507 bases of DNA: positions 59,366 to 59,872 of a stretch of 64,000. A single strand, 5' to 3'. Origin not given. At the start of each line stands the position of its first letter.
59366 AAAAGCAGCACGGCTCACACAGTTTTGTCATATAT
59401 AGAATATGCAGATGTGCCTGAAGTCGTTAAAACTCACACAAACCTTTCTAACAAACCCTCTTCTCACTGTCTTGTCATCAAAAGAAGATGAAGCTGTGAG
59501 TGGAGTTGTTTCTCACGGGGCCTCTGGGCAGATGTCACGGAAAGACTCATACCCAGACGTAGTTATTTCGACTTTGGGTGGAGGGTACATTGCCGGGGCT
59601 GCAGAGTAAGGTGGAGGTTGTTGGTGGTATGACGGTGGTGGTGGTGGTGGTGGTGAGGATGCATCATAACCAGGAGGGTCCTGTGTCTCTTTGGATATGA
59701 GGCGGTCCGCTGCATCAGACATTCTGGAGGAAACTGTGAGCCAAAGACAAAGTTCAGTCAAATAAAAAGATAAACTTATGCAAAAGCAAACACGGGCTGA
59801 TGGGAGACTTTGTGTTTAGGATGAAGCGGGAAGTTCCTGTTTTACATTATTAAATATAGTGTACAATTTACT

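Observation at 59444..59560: TMBIM gene: in-frame stop and only 59 nt between the PY-motif exon and the WDD-motif exon; candidate 45-nt micro-intron or disabling lesion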

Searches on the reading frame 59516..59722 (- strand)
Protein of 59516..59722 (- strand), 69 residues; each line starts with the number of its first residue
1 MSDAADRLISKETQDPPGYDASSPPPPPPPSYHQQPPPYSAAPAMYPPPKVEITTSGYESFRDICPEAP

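Call 23: find_encoding_contigs(protein=window:59516-59722:-, flank=5000, max_places=6)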
Protein seq(69 aa) (69 aa): no gene with exactly this product is on record in the collection.
